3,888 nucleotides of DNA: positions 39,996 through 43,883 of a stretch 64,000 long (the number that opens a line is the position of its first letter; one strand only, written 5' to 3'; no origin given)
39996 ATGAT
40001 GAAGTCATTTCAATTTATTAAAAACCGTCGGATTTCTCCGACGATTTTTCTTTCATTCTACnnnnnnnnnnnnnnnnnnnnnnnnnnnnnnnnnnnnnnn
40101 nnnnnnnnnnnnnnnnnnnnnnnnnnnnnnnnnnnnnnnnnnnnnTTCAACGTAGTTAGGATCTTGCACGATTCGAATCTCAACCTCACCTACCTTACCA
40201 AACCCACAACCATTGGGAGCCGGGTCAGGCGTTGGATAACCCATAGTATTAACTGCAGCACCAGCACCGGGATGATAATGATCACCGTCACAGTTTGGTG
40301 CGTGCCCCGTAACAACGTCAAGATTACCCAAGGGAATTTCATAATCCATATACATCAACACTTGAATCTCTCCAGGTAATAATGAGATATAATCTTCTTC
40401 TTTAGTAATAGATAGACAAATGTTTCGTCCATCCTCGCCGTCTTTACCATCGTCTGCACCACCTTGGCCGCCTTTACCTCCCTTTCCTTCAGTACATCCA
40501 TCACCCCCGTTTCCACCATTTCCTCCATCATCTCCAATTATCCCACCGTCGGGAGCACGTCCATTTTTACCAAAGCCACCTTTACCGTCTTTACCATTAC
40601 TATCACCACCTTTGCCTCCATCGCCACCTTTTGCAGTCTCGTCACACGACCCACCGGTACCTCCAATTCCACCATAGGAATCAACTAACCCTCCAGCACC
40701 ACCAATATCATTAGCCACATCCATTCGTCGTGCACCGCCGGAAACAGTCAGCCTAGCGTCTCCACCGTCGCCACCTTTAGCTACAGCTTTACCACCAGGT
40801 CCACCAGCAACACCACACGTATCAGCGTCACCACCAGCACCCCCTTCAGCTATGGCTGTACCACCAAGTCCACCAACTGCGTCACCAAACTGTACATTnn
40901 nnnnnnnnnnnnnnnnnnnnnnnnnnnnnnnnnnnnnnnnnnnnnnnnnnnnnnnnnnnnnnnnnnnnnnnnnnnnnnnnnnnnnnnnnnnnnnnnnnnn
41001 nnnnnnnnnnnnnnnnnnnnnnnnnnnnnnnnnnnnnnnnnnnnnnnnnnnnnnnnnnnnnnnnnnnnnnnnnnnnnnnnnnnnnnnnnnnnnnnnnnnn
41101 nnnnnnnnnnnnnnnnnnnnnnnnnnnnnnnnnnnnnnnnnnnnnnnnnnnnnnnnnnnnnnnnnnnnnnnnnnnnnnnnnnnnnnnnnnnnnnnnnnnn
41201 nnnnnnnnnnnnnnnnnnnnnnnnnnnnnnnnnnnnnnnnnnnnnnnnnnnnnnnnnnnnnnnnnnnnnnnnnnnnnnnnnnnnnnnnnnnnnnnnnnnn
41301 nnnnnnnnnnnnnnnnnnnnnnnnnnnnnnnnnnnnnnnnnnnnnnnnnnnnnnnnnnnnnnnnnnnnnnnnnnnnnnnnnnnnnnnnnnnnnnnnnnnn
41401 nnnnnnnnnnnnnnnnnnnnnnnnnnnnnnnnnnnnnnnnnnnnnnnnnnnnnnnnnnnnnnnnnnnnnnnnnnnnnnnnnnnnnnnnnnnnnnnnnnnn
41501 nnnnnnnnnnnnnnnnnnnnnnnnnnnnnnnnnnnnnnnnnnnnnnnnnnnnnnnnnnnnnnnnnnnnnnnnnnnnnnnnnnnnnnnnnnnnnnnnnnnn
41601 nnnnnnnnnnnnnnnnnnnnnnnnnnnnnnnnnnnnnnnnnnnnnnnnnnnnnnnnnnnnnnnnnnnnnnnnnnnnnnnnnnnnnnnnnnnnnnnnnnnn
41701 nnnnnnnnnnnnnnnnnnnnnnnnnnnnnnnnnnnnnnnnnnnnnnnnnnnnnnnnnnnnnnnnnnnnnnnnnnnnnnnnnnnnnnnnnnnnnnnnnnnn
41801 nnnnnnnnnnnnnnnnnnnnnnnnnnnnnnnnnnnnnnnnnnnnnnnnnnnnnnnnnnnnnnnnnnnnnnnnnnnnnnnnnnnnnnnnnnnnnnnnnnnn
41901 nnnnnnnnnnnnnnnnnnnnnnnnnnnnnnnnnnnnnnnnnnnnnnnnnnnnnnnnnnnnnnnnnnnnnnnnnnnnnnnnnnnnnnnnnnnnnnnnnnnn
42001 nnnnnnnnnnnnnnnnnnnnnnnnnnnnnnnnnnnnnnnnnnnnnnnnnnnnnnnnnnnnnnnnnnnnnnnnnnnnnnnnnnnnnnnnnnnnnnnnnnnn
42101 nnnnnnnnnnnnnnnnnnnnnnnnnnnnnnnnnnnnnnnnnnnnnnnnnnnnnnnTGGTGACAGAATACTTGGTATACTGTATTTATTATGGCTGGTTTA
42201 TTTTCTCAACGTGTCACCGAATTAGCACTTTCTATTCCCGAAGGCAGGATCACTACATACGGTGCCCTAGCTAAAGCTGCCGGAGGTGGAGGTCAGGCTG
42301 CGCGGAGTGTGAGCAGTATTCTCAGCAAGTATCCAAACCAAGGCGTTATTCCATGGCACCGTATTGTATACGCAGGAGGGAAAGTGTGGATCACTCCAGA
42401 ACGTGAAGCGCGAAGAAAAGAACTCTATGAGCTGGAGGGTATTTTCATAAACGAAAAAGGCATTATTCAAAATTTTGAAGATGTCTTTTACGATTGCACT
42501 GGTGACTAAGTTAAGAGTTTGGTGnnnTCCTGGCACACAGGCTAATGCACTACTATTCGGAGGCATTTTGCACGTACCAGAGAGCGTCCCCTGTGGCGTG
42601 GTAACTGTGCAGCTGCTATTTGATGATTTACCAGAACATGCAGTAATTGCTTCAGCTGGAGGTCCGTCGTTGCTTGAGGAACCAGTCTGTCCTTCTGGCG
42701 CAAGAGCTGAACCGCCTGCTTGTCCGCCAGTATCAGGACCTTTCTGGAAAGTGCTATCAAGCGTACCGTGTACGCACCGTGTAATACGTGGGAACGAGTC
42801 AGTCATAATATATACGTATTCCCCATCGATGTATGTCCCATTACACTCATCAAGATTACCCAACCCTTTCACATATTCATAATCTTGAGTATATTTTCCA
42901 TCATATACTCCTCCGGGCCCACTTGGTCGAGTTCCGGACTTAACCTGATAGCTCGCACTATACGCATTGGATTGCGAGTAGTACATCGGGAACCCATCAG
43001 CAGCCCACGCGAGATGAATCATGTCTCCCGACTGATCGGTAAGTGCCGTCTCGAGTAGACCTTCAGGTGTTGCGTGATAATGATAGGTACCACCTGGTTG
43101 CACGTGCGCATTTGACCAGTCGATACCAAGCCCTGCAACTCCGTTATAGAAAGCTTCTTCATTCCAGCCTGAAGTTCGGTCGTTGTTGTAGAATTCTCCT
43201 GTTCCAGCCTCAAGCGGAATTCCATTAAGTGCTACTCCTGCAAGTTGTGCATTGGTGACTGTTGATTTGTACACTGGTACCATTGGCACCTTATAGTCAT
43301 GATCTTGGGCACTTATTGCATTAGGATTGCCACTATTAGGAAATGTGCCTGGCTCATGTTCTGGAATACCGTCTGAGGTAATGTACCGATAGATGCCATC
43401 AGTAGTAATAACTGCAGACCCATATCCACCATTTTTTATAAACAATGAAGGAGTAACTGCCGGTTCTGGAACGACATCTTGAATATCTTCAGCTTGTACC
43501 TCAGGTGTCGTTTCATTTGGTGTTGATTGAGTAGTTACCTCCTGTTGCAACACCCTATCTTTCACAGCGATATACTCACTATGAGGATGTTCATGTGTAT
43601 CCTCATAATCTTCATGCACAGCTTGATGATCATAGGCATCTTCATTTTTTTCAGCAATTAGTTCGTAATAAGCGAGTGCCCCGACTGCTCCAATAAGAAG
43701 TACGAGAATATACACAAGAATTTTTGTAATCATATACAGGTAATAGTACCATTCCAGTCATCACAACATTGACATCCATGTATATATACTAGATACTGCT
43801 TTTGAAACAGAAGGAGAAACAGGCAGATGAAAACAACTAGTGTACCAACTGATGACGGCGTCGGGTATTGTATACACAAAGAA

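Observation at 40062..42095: About 680-aa glycine-rich GGxGG-repeat surface protein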

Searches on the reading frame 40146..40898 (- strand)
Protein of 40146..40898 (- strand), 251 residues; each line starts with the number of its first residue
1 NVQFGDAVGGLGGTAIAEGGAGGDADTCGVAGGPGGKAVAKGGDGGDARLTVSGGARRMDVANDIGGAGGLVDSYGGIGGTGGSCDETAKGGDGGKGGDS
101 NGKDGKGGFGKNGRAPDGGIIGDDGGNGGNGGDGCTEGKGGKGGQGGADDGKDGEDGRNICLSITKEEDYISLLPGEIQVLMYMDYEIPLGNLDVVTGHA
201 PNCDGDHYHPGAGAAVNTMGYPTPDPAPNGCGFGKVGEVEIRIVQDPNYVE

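Call 53: predict_structure(alignment_id=A3)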
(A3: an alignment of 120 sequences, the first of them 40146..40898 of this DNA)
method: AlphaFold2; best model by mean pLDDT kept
length: 251 residues; sequences in the alignment: 120
mean_pLDDT: 93.9   pTM: 0.66
mean pLDDT of the five models: 93.9, 93.5, 93.1, 92.9, 92.7
residues with pLDDT >= 90: 224; 70-90: 16; 50-70: 5; < 50: 6
segments of 3 or more residues with pLDDT < 50: 165-170
pLDDT, mean of each block of 10 residues (from residue 1): 95 98 98 99 98 95 98 98 96 99 98 97 98 97 97 97 53 85 96 89 92 93 95 95 93 86
secondary structure, 60 per line:
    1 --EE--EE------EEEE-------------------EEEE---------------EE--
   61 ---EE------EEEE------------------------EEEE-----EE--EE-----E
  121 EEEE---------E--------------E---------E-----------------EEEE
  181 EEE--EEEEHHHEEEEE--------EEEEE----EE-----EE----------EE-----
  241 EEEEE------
elements in order: E15-18 E38-41 E72-75 E100-103 E120-124 E177-183 E186-189 E193-197 E206-210 E241-245

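Call 55: fold_search(model_id=the predicted structure, library=pdb)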
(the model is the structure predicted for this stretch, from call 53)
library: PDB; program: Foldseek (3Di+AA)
matches with E <= 10: 24; with E <= 0.001: 2
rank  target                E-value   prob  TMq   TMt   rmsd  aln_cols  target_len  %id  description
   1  7jjv_B                2.7e-05  1.00  0.27  0.50  22.1       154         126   31  Crystal waters on the nine polyproline type II helical bundle springtail antifreeze protein from Granisotoma rainieri  (released 2021-01-27)
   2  7jjv_A                2.7e-05  0.94  0.15  0.25  20.8       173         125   26  Crystal waters on the nine polyproline type II helical bundle springtail antifreeze protein from Granisotoma rainieri  (released 2021-01-27)
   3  3bog_A                5.8e-02  0.51  0.15  0.43  14.2       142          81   24  Snow Flea Antifreeze Protein Quasi-racemate (released 2008-09-23)
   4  2pne                  1.6e-01  0.07  0.12  0.24  22.9       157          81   20  Crystal Structure of the Snow Flea Antifreeze Protein (released 2008-04-29)
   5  4y05                  4.7e+00  0.01  0.05  0.05  13.0        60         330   15  KIF2C short Loop2 construct (released 2015-06-17)
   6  2hbw                  5.6e+00  0.01  0.08  0.09  11.7        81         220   10  Crystal structure of a putative endopeptidase (ava_3396) from anabaena variabilis atcc 29413 at 1.05 A resolution (released 2006-08-08)
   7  2heh                  5.9e+00  0.01  0.06  0.05  12.6        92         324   11  Crystal Structure of the KIF2C motor domain (released 2006-07-18)
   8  2d6f_A                6.3e+00  0.05  0.14  0.09  10.3        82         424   17  Crystal structure of Glu-tRNA(Gln) amidotransferase in the complex with tRNA(Gln) (released 2006-07-11)
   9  8cz5_A                6.7e+00  0.01  0.09  0.08  12.4       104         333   13  N11 P domain 2D9 Fab P complex (released 2022-10-19)
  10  9a6x_B                7.5e+00  0.02  0.08  0.11  12.1        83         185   11  Integrative model of PTAS-EFP by crosslinking MS and deep learning (released 2024-09-18)
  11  6j8y_C                7.5e+00  0.02  0.09  0.09  12.3        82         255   13  Crystal structure of the human RAD9-HUS1-RAD1-RHINO complex (released 2019-12-04)
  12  7z2c_K                7.5e+00  0.02  0.08  0.06   8.8        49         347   16  P. falciparum kinesin-8B motor domain in no nucleotide bound to tubulin dimer (released 2022-10-19)
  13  2d6f_B                7.9e+00  0.03  0.13  0.08   9.7        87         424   13  Crystal structure of Glu-tRNA(Gln) amidotransferase in the complex with tRNA(Gln) (released 2006-07-11)
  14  7z2a_K                7.9e+00  0.02  0.08  0.06   8.8        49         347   14  P. berghei kinesin-8B motor domain in no nucleotide state bound to tubulin dimer (released 2022-10-19)
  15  5xqo_A                7.9e+00  0.01  0.08  0.03  14.0        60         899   15  Crystal structure of a PL 26 exo-rhamnogalacturonan lyase from Penicillium chrysogenum complexed with tetrameric subst (released 2018-03-21)
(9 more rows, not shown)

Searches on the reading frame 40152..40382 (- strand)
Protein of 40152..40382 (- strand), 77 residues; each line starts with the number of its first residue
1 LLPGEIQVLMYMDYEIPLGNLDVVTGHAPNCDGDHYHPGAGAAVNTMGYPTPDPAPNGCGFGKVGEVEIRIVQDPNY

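Call 72: search_solved_structures(query=A4, max_evalue=10, show_alignments=3)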
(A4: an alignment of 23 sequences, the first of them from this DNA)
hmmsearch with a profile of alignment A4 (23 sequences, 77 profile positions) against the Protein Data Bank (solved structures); distinct sequences matched with E-value up to 10: 14.
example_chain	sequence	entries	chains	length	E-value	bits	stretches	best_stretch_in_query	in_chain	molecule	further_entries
1o7b_T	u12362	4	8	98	0.078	16.2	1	44-66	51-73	TUMOR NECROSIS FACTOR-INDUCIBLE PROTEIN TSG-6 | Tumor necrosis factor-inducible gene 6 protein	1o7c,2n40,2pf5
3eqy_A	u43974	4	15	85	1.2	12.4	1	10-36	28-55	Mdm4 protein | Protein Mdm4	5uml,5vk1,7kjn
4rxz_A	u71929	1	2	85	1.2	12.4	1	10-36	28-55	Protein Mdm4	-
3dab_A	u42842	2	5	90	1.4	12.3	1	10-36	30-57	Mdm4 protein | Protein Mdm4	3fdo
2vyr_A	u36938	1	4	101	1.4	12.3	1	10-36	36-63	MDM4 PROTEIN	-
2mwy_A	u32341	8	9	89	1.4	12.3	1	10-36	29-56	Protein Mdm4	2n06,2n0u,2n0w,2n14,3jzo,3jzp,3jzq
3lbj_E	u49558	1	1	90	1.4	12.2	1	10-36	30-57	Protein Mdm4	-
8ia5_A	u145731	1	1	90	1.4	12.2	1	10-36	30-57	Protein Mdm4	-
7c3q_A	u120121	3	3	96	1.5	12.1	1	10-36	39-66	Protein Mdm4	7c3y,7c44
2fjz_A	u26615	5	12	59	1.5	12.1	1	25-67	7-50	Amyloid beta A4 protein precursor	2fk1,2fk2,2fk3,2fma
3fe7_A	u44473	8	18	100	1.7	12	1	10-36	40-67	Mdm4 protein | Protein Mdm4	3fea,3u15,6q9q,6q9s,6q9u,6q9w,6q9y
1owt_A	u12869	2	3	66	1.7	11.9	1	24-66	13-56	Amyloid beta A4 protein | Amyloid beta A4 protein precursor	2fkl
8hdg_D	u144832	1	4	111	1.8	11.8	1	10-36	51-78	Uncharacterized protein DKFZp686B01123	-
7el4_A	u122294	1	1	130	4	10.8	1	10-36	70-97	Cellular tumor antigen p53,Protein Mdm4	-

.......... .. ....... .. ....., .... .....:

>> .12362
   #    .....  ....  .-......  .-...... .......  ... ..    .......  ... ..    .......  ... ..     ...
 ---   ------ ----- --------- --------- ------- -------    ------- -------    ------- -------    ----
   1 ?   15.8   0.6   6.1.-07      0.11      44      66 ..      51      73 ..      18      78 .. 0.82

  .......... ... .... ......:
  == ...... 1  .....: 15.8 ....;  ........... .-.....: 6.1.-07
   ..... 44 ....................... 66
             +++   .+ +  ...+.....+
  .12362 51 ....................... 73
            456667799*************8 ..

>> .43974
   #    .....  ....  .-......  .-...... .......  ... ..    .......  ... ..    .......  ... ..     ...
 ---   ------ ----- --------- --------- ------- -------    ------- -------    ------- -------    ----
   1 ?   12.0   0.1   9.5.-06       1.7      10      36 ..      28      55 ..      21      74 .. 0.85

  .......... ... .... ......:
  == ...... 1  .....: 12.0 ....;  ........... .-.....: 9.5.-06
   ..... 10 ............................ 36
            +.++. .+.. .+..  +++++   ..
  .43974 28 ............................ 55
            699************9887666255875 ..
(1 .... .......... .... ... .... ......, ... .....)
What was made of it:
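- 40152..40382 (-): C-terminal Cys/His domain (aa 572-648): a small beta-rich domain with invariant C-x(2-5)-H-[W/Y]-H ... D-P-x-P-x-C-G. PDB profile hits are only weak and motif-level: TSG-6 Link '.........' at E 0.078 and APP copper-binding domain 'HWH' at E 1.5 (call 72).
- On Link module / C-type-lectin-like hyaluronan-binding domain (for the C-terminal domain): Only a 23-residue motif matches TSG-6 ('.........', E 0.078; call 72).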

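Call 73: search_protein_families(library=pfam, alignment_id=A4, max_evalue=10)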
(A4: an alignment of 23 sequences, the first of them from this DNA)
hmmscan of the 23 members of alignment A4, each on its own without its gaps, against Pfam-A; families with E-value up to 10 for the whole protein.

A. member 1, seq(77 aa): 0 families

B. families by the number of members that match (of 23 scanned): 1 family
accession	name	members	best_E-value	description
PF15621.11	PROL5-SMR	1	0.17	Proline-rich submaxillary gland androgen-regulated family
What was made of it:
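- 40152..40382 (-): No Pfam hit (call 73).
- On YHYH domain (PF14240; the neighbouring gene's family): No Pfam hit for the C-terminal domain in 23 members (call 73).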

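Call 86: find_homologous_proteins(query=A4, max_evalue=0.001)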
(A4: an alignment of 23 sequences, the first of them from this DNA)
Query A4 (23 sequences) (77 aa, profile of the alignment): 17 proteins with E <= 0.001 among 2114 candidates.
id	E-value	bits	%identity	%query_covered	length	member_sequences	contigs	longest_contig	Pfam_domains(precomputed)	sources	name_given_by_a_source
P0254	3.3e-28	115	34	79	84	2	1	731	-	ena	-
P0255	4.8e-28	115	31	81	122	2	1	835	-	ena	-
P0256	2.0e-27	113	34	77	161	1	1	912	-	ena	-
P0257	6.4e-27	111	29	88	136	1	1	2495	-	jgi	jgi:hypothetical protein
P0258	1.1e-26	110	34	81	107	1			-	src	-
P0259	1.2e-26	110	37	81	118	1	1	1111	-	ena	-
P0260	5.9e-26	108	31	79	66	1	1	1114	-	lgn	-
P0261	9.1e-26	107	32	81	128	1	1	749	-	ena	-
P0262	5.0e-25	105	36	91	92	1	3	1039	-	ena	-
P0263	1.4e-24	104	40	84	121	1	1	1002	-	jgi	jgi:hypothetical protein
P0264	3.0e-24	103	29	77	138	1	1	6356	-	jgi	jgi:hypothetical protein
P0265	8.6e-24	101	33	87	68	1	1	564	-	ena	-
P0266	6.3e-23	98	31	81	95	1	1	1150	-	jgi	jgi:hypothetical protein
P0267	7.3e-23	98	32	84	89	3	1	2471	-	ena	-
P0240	9.0e-23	98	31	81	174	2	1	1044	-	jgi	jgi:hypothetical protein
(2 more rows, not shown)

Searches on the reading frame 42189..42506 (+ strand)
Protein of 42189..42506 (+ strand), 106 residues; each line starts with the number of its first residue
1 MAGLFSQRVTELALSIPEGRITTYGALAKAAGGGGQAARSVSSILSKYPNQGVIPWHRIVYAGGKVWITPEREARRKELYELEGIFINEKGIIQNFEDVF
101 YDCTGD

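Call 14: search_protein_families(library=pfam, proteins=[window:42189-42506:+], max_evalue=0.01)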
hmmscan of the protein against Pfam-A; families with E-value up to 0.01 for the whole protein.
window:42189-42506:+ (106 aa): 1 family
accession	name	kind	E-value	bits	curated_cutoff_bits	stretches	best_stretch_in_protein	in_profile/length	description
PF01035.26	DNA_binding_1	-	4.9e-18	65.2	27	1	5-85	2-81/81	6-O-methylguanine DNA methyltransferase, DNA binding domain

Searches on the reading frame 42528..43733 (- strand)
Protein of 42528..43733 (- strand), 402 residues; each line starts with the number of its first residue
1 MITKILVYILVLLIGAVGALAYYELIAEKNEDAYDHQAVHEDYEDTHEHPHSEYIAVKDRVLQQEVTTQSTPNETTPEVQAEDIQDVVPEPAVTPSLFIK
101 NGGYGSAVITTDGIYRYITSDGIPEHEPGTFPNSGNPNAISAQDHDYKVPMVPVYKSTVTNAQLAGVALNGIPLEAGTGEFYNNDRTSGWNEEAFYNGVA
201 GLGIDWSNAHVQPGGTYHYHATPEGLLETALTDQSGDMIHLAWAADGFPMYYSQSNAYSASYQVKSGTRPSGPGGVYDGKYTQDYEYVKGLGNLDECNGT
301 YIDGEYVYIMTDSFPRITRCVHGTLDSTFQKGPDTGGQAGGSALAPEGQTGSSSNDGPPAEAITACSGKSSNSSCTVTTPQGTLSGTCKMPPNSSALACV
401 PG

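Call 14: search_protein_families(library=pfam, proteins=[window:42528-43733:-], max_evalue=0.01)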
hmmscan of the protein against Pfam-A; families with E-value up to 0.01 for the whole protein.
window:42528-43733:- (402 aa): 1 family
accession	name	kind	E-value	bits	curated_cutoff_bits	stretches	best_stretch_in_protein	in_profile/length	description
PF14240.11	YHYH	-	9.7e-48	163.1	25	1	147-323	2-193/193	YHYH protein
